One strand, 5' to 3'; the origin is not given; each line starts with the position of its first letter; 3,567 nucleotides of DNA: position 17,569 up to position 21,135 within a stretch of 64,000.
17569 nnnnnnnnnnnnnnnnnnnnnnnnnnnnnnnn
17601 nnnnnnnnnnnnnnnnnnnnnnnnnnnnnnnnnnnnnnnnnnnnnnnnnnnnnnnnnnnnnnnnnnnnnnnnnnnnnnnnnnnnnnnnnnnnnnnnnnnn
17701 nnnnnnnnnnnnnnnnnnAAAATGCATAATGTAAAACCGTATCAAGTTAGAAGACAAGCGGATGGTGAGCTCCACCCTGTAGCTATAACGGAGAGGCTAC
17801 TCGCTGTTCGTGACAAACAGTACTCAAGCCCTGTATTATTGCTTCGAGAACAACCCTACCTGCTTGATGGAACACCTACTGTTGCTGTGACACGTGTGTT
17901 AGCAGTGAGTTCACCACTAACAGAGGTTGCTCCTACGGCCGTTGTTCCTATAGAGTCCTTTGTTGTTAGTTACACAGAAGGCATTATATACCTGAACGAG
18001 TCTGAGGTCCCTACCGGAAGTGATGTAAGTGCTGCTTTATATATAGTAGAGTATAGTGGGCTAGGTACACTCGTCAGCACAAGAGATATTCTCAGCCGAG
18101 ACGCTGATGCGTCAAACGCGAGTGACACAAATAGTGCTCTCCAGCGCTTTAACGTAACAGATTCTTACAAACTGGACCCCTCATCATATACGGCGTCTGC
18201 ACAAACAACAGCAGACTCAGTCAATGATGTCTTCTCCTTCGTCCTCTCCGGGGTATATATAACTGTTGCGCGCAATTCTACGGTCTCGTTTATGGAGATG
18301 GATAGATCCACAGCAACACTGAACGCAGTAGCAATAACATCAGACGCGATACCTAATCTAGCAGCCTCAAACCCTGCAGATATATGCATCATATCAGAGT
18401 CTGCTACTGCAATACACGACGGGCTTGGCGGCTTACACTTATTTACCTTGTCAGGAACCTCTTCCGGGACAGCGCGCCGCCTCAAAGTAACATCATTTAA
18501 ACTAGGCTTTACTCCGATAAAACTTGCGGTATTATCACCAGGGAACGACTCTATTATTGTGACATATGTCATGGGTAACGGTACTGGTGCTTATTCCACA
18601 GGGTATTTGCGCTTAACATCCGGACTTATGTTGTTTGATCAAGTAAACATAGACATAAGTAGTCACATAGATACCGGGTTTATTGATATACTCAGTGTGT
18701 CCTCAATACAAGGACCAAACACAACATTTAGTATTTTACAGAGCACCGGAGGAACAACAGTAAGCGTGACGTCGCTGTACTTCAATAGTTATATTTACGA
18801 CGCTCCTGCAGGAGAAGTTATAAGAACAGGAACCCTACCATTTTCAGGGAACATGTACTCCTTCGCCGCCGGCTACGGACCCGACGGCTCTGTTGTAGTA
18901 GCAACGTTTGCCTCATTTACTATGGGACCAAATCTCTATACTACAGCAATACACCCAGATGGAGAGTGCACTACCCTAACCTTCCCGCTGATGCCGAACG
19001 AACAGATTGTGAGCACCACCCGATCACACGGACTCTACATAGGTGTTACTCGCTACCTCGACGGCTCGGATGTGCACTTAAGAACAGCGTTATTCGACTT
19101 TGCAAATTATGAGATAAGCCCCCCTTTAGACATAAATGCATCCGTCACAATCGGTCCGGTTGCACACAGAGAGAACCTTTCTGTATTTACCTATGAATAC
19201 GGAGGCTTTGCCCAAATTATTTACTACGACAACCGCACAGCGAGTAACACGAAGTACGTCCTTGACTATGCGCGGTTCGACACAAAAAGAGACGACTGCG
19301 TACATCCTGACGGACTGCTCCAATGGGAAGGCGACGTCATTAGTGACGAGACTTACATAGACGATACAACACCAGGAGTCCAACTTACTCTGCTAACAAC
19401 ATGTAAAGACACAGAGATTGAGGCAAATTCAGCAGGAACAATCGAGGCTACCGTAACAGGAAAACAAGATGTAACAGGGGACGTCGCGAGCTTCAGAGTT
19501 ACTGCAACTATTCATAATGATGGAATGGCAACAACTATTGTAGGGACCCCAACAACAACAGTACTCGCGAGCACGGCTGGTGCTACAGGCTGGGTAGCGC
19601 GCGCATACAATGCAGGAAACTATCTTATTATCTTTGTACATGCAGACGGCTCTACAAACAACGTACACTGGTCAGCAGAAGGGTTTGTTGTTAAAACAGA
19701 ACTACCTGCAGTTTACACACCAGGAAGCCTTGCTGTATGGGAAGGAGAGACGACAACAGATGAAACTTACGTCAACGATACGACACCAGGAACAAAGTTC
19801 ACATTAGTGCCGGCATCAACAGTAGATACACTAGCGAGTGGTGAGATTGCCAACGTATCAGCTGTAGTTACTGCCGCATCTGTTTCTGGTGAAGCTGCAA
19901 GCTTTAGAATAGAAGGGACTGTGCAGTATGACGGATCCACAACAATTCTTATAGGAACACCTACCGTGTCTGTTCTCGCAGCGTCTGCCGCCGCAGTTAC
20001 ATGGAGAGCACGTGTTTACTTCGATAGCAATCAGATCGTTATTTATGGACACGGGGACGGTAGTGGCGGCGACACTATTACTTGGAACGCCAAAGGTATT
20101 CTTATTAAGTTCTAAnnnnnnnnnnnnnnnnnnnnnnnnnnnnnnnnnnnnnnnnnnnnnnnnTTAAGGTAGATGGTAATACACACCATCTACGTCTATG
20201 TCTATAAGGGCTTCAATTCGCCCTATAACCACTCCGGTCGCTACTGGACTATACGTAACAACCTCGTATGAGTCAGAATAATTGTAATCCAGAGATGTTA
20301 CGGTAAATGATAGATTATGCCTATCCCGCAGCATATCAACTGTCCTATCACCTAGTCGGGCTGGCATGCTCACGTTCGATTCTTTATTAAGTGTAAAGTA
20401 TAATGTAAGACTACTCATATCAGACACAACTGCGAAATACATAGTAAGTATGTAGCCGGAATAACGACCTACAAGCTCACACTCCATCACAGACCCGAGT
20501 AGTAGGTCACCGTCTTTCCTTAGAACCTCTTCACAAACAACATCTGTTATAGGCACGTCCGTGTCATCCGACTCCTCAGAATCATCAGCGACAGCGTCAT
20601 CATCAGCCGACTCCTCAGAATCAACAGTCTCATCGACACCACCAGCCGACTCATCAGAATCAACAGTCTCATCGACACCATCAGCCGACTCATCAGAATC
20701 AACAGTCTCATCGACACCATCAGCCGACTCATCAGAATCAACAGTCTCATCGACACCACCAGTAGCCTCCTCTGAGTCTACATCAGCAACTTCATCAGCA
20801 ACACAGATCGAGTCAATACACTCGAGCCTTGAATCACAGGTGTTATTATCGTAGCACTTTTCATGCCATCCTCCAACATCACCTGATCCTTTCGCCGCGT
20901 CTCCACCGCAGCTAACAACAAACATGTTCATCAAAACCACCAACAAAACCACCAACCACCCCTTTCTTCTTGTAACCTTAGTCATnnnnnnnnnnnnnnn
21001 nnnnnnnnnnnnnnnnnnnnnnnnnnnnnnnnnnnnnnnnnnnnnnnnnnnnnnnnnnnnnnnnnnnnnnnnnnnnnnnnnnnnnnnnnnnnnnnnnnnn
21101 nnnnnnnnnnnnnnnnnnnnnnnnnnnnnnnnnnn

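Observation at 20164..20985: Phage lipoprotein with a Cys-rich module and five 13-aa acidic tandem repeats encoded by 39-bp DNA repeats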

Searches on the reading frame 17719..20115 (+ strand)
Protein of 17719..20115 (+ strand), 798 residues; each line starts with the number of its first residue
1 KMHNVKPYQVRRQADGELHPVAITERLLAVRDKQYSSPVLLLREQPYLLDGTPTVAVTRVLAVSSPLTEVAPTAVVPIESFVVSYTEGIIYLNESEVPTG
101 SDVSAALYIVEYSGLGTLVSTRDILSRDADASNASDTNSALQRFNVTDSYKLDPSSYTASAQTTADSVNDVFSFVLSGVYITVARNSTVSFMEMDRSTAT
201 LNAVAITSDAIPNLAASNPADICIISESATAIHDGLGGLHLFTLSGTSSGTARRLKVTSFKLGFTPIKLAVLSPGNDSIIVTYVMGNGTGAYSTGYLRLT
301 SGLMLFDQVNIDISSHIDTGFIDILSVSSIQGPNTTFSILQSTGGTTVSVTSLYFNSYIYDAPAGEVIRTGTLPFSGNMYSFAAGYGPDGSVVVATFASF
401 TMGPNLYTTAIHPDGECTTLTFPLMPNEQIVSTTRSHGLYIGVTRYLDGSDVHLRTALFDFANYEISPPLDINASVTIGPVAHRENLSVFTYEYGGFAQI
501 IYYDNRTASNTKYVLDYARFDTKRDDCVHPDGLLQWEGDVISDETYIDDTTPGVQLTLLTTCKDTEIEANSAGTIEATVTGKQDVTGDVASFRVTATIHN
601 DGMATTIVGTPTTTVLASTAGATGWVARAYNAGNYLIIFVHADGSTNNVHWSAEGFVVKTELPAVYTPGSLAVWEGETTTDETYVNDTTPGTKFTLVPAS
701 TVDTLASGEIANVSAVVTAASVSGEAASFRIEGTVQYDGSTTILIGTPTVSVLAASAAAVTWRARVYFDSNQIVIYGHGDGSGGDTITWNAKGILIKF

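Call 11: search_protein_families(library=phrogs, proteins=[window:17719-20115:+], max_evalue=0.001)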
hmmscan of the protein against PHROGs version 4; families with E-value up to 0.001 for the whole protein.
window:17719-20115:+ (798 aa): 0 families

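Call 12: search_protein_families(library=pfam, proteins=[window:17719-20115:+], max_evalue=0.01)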
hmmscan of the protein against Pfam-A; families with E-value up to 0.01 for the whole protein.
window:17719-20115:+ (798 aa): 0 families

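Call 25: find_related_loci(query=window:17719-20115:+, collection=viral_contigs, flank=10000)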
Query window:17719-20115:+ (798 aa) in viral_contigs; peptide patterns used: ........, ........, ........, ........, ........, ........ (x = any residue, [..] = any of these).
7 stretches matched a pattern, but none encodes a relative of the query by tblastn (E <= 1e-3).

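Call 46: search_protein_families(library=ncbifam, proteins=[window:17719-20115:+], max_evalue=1)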
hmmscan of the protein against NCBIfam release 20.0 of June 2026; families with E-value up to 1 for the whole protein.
window:17719-20115:+ (798 aa): 0 families

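Call 53: search_dna_similar(collection=phages, mode=protein, query=window:17719-20115:+, max_evalue=0.01, max_rows=10)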
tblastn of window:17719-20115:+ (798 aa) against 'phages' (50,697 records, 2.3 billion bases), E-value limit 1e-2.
No match.

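Call 55: search_solved_structures(query=window:17719-20115:+, max_evalue=1)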
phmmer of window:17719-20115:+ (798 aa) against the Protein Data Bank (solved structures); distinct sequences matched with E-value up to 1: 1.
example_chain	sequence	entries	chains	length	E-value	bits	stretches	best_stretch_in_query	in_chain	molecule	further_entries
2gia_A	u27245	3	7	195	0.13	13.8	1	626-745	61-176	mitochondrial RNA-binding protein 2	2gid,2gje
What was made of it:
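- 17722..20115 (+): Convergent neighbour, 797 aa, an orphan. Its C-terminus is a tandem duplication of a domain of about 128 aa. This is context, not shown to be functionally linked. No hits in calls 11, 12, 25, 53, 55.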

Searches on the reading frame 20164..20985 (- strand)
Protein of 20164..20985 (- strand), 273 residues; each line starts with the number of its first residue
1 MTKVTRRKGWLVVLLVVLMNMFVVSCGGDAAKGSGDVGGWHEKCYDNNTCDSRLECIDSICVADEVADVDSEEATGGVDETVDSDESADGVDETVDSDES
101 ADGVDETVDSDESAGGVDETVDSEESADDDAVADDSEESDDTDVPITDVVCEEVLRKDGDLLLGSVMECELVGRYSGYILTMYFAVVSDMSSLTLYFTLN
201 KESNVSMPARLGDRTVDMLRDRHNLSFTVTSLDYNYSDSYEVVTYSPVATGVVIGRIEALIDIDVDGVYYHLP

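Call 8: search_protein_families(library=pfam, proteins=[window:20164-20985:-], max_evalue=10)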
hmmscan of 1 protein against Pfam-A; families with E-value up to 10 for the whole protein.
window:20164-20985:- (273 aa): 1 family
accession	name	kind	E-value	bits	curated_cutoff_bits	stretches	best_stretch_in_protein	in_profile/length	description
PF12109.13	CXCR4_N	-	0.11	13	26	1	33-48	12-27/33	CXCR4 Chemokine receptor N terminal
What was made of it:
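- On EGF-like / knottin Cys-rich modules: No EGF or knottin Pfam hit even at E up to 10 (call 8).
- On Bacterial Ig-like (Big_9 / He_PIG / cadherin-like) domain, for the C-terminal domain: There is no Pfam hit (call 8).
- Checked: It therefore does not have the six-Cys pattern of EGF or knottins, and Pfam gives no EGF-type hit (call 8).
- No calcium-binding family motif such as TSP3, EF-hand or RTX was detected (call 8).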

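Call 9: search_protein_families(library=phrogs, proteins=[window:20164-20985:-], max_evalue=10)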
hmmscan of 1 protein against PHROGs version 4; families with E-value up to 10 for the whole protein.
window:20164-20985:- (273 aa): 0 families
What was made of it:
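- On Ltp-type exclusion lipoproteins: No PHROG or Pfam hit (calls 8, 9).
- Closest known: T5 Llp / Cor family. Different: There is no detectable similarity (calls 8, 9).
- There is no PHROG spanin hit at E up to 10 (call 9).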

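Call 13: find_homologous_proteins(query=window:20164-20985:-, max_evalue=0.01)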
Query window:20164-20985:- (273 aa): 1 proteins with E <= 0.01 among 6426 candidates.
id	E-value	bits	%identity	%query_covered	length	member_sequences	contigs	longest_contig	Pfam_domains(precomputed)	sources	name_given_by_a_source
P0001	1.7e-170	584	100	100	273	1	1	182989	-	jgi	-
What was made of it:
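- Tried and rejected: The 5.8-billion-protein index, which gave a self-hit only (call 13).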

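Call 14: search_dna_similar(collection=phages, mode=protein, query=window:20164-20985:-, max_evalue=1)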
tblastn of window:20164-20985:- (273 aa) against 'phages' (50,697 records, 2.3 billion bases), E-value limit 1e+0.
No match.
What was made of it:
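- On Llp / Cor exclusion lipoproteins: No tblastn hit in 50,697 phage records (call 14).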

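Call 15: find_encoding_contigs(protein=P0001, flank=10000, max_places=6)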
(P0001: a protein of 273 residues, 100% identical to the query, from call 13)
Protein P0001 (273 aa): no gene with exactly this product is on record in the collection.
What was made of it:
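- Tried and rejected: find_encoding_contigs has no record of the gene (call 15).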

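Call 22: find_related_loci(query=window:20164-20985:-, collection=viral_contigs, flank=10000)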
Query window:20164-20985:- (273 aa) in viral_contigs; peptide patterns used: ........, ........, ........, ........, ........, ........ (x = any residue, [..] = any of these).
38 stretches matched a pattern, but none encodes a relative of the query by tblastn (E <= 1e-3).
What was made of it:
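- Tried and rejected: IMG/VR (call 22).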

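Call 24: predict_structure(protein=window:20164-20985:-)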
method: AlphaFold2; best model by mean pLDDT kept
length: 273 residues; sequences in the alignment: 1
mean_pLDDT: 46.7   pTM: 0.28
mean pLDDT of the five models: 46.7, 43.4, 43.4, 42.9, 39.0
residues with pLDDT >= 90: 0; 70-90: 5; 50-70: 110; < 50: 158
segments of 3 or more residues with pLDDT < 50: 24-78, 138-141, 188-273
pLDDT, mean of each block of 10 residues (from residue 1): 58 68 43 34 39 41 38 44 53 60 59 53 61 54 53 57 52 54 49 47 34 33 33 33 33 36 43 45
secondary structure, 60 per line:
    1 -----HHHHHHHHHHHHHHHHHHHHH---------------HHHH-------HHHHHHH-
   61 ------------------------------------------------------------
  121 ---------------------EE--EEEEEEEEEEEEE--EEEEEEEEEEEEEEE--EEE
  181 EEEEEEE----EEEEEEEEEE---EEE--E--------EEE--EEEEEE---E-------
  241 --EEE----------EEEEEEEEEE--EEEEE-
elements in order: H6-26 H42-45 H53-59 E146-158 E161-175 E178-187 E192-201 E205-207 E219-221 E224-229 E243-245 E256-265 E268-272
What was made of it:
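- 20548..20799 (-): Acidic, probably disordered segment aa 63-146: 38 D/E, 0 K/R, net charge -38. No secondary structure in the AF2 model (call 24, low confidence).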

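Call 30: find_related_loci(query=window:20164-20985:-, collection=metagenome_contigs, flank=10000)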
Query window:20164-20985:- (273 aa) in metagenome_contigs; peptide patterns used: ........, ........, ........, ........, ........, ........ (x = any residue, [..] = any of these).
600 stretches matched a pattern, but none encodes a relative of the query by tblastn (E <= 1e-3).
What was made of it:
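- Tried and rejected: JGI metagenome contigs (call 30), which did not even return the source contig.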

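Call 45: search_solved_structures(query=window:20164-20985:-, max_evalue=10, show_alignments=2)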
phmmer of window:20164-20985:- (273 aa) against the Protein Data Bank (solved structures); distinct sequences matched with E-value up to 10: 2.
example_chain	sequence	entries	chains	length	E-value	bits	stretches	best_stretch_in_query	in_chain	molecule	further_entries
2k0z_A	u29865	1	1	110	0.39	13.6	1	184-238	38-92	Uncharacterized protein hp1203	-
2luh_B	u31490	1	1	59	1.3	11.8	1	84-135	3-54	Vacuolar protein-sorting-associated protein 60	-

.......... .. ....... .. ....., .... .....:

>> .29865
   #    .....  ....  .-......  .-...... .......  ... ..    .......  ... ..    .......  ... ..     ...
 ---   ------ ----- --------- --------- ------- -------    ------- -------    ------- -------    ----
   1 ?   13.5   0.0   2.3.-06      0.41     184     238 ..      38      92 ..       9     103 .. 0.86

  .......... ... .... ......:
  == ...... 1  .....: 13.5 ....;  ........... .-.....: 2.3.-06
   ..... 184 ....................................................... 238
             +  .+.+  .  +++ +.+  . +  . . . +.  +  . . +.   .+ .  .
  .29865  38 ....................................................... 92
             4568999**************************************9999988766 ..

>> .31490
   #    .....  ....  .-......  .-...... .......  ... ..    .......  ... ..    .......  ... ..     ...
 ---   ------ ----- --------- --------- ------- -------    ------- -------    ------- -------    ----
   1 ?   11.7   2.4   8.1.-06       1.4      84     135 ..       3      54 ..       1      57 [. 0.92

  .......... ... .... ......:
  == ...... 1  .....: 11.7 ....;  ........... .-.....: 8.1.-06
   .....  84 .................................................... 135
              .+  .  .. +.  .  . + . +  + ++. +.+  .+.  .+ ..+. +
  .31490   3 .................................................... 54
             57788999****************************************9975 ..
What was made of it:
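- On Ltp-type exclusion lipoproteins: No PDB sequence hit (call 45).
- Tried and rejected: PDB sequences (call 45).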

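Call 46: search_protein_families(library=ncbifam, proteins=[window:20164-20985:-], max_evalue=1)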
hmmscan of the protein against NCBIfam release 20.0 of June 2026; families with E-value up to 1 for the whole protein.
window:20164-20985:- (273 aa): 2 families
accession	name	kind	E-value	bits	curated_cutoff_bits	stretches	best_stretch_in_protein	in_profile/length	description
NF047434.1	LA_0364_fam_lipo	equivalog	0.0029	18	40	1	11-68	5-54/94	LA_0364 family Cys-rich lipoprotein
NF058595.1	invert_tail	domain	0.053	13.9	37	1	6-34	52-80/113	lipo-invert putative C-terminal anchoring domain-containing protein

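Call 47: search_protein_families(library=padloc, proteins=[window:20164-20985:-], max_evalue=1)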
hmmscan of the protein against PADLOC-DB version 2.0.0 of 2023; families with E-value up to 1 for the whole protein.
window:20164-20985:- (273 aa): 0 families
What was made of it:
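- On Llp / Cor exclusion lipoproteins: No PHROG, Pfam or PADLOC hit (calls 8, 9, 47).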

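Call 85: list_cluster_members(proteins=[P0001])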
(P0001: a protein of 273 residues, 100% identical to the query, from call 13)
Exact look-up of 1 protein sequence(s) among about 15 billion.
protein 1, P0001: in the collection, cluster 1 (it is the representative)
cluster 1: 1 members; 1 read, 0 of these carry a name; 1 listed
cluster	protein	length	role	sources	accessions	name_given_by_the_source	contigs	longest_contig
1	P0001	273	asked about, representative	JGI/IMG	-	-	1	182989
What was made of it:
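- Tried and rejected: The cluster lookup gives no accession (call 85).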

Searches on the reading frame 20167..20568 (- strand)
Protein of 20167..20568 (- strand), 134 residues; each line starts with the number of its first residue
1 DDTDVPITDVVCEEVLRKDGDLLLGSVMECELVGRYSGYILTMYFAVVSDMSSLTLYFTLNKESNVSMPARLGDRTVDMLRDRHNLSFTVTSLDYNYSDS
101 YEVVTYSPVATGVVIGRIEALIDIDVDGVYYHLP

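Call 26: search_protein_representatives(protein=window:20167-20568:-)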
Query: 134 residues. Proteins with E-value up to 0.001 (for the whole library): 2; up to 1e-10: 1; up to 1e-30: 1. The best 2 are listed.
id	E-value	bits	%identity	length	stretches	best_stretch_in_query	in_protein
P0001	2.4e-80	283.4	100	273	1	1-134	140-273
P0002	9.2e-05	39.0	32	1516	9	38-112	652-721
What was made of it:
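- Tried and rejected: Exhaustive phmmer of the C-domain against 1.84 billion representatives, which gave self plus one spurious hit (call 26).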

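Call 28: search_protein_families(library=pfam, proteins=[P0002], max_evalue=0.01)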
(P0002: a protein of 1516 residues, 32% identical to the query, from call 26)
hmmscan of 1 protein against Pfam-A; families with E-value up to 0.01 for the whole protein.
P0002 (1516 aa): 13 families
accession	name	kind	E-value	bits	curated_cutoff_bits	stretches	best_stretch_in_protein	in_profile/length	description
PF17963.7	Big_9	-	4.7e-81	268.2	23.6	14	585-673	1-89/89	Bacterial Ig domain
PF05345.18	He_PIG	-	9.4e-73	241.2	24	11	587-675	1-96/96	Putative Ig domain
PF17803.7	Cadherin_4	-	1.9e-61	205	25.1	12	388-452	3-71/71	Bacterial cadherin-like domain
PF18981.6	InlK_D3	-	3.9e-34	117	25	0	827-861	40-74/75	Internalin K domain (D3/D4)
PF25275.1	Golvesin_C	-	2.3e-18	67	31.6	0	1377-1412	31-68/132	Golvesin C-terminal domain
PF12499.13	DUF3707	-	1.3e-15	58.5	24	0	748-820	52-121/148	Pherophorin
PF18911.6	PKD_4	-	5.5e-15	55.6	27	0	210-298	1-84/85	PKD domain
PF19410.4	DUF5980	-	2.5e-12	47.5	27.1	0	929-954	69-94/97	Family of unknown function (DUF5980)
PF24521.3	Ank_KRIT1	-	1.3e-09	38.4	80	0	1407-1434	69-95/149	KRIT1 ankyrin-repeats domain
PF15445.11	ATS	-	1.3e-07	31.9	33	0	1363-1457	131-227/446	acidic terminal segments, variant surface antigen of PfEMP1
PF05660.16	DUF807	-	1.6e-07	31.8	25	0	1016-1050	88-122/142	Coxiella burnetii protein of unknown function (DUF807)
PF00801.26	PKD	-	1.4e-05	25.4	23.5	0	222-299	10-80/80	PKD domain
PF18584.7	SYCP2_SLD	-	0.00015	22.6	26.5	0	1303-1332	33-62/112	Synaptonemal complex 2 Spt16M-like domain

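Call 48: predict_structure(protein=window:20167-20562:-)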
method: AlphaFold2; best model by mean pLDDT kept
length: 132 residues; sequences in the alignment: 1
mean_pLDDT: 47.5   pTM: 0.43
mean pLDDT of the five models: 47.5, 41.9, 41.0, 40.5, 36.0
residues with pLDDT >= 90: 0; 70-90: 0; 50-70: 59; < 50: 73
segments of 3 or more residues with pLDDT < 50: 63-125, 127-130
pLDDT, mean of each block of 10 residues (from residue 1): 60 57 59 64 55 55 43 41 39 34 29 37 46 47
secondary structure, 60 per line:
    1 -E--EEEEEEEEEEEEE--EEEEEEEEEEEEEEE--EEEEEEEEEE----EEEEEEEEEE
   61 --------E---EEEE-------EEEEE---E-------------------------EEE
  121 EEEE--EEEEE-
elements in order: E5-17 E20-34 E37-46 E51-60 E73-76 E84-88 E118-124 E127-131
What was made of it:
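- Structure predictions are low-confidence (pLDDT 47; calls 24, 48).
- Tried and rejected: AF2 single-sequence models of the full protein and of the C-domain reach only pLDDT 47 (calls 24, 48).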

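Call 68: fold_search(model_id=the predicted structure, library=pdb)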
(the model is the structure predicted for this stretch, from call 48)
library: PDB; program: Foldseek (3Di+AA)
matches with E <= 10: 377; with E <= 0.001: 0
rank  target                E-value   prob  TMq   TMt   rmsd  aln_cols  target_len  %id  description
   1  7o5y_B                7.8e-01  0.38  0.33  0.34   4.2        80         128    9  PilA minor pilin of Streptococcus sanguinis type IV pili (released 2022-04-20)
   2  7o5y_A                8.7e-01  0.35  0.32  0.34   4.2        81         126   10  PilA minor pilin of Streptococcus sanguinis type IV pili (released 2022-04-20)
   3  4kff_A                9.2e-01  0.41  0.24  0.06   7.0        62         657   11  Crystal structure of Hansenula polymorpha copper amine oxidase-1 reduced by methylamine at pH 8.5 (released 2013-08-28)
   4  4kff_C                1.0e+00  0.38  0.24  0.06   7.0        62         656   11  Crystal structure of Hansenula polymorpha copper amine oxidase-1 reduced by methylamine at pH 8.5 (released 2013-08-28)
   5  5zy8_A                1.2e+00  0.21  0.23  0.23   7.6        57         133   16  Crystal structure of C terminal truncated HadBC (3R-Hydroxyacyl-ACP Dehydratase) complex from Mycobacterium tuberculos (released 2019-06-12)
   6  3sxx_F                1.3e+00  0.30  0.24  0.06   6.8        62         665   14  Hansenula polymorpha copper amine oxidase-1 in complex with Co(II) (released 2012-05-02)
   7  7o5y_C                1.3e+00  0.28  0.32  0.33   4.1        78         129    8  PilA minor pilin of Streptococcus sanguinis type IV pili (released 2022-04-20)
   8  7ekz                  1.3e+00  0.47  0.22  0.18   2.9        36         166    8  Structural and functional insights into Hydra Actinoporin-Like Toxin 1 (HALT-1) (released 2022-02-16)
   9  2oqe_B                1.3e+00  0.33  0.24  0.06   7.0        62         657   13  Crystal Structure of Hansenula polymorpha amine oxidase in complex with Xe to 1.6 Angstroms (released 2007-04-10)
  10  1vll_A                1.4e+00  0.44  0.29  0.13   4.6        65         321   11  Crystal structure of alanine dehydrogenase (AF1665) from Archaeoglobus fulgidus at 2.80 A resolution (released 2004-09-21)
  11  1ekm_A                1.4e+00  0.30  0.24  0.06   7.0        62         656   13  CRYSTAL STRUCTURE AT 2.5 A RESOLUTION OF ZINC-SUBSTITUTED COPPER AMINE OXIDASE OF HANSENULA POLYMORPHA EXPRESSED IN ES (released 2000-08-23)
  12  3sxx_B                1.5e+00  0.28  0.24  0.06   6.9        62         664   14  Hansenula polymorpha copper amine oxidase-1 in complex with Co(II) (released 2012-05-02)
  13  3t0u_B                1.5e+00  0.28  0.24  0.06   6.9        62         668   14  Hansenula polymorpha copper amine oxidase-1 in complex with Cu(I) (released 2012-05-02)
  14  1yqf_E                1.5e+00  0.12  0.25  0.19  13.7        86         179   14  Hypothetical protein from leishmania major unknown function sequence homologue to human p32 protein (released 2005-02-22)
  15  3sx1_C                1.6e+00  0.30  0.24  0.06   7.0        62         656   13  Hansenula polymorpha copper amine oxidase-1 in its apo form (released 2012-05-02)
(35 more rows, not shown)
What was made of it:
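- On Ltp-type exclusion lipoproteins: The Foldseek best E is 0.78, from a low-confidence model (call 68).
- Tried and rejected: Foldseek against PDB gives nothing below E 0.78 (call 68).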

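Call 87: search_dna_similar(collection=plasmids, mode=protein, query=window:20167-20568:-, max_evalue=1, max_rows=5)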
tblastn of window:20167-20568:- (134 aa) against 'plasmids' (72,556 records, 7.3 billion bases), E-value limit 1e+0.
No match.
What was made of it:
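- There is no homology to any exclusion protein or to anything else (calls 8, 9, 13, 14, 22, 26, 30, 45, 47, 87).
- Tried and rejected: PLSDB plasmids (call 87).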

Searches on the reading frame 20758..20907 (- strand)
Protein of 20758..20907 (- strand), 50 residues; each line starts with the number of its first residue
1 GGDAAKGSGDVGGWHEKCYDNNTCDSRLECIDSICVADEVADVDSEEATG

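Call 64: find_homologous_proteins(query=window:20779-20907:-, max_evalue=10)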
Query seq(43 aa): no candidate shares three 5-residue words with the query. No homologue found.

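Call 65: search_protein_families(library=ncbifam, proteins=[window:20758-20907:-], max_evalue=10)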
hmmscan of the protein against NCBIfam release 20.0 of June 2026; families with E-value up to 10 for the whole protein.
seq(50 aa): 1 family
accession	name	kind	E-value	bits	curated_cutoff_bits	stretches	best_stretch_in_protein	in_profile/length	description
NF047434.1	LA_0364_fam_lipo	equivalog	0.014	15.8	40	1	15-40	26-52/94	LA_0364 family Cys-rich lipoprotein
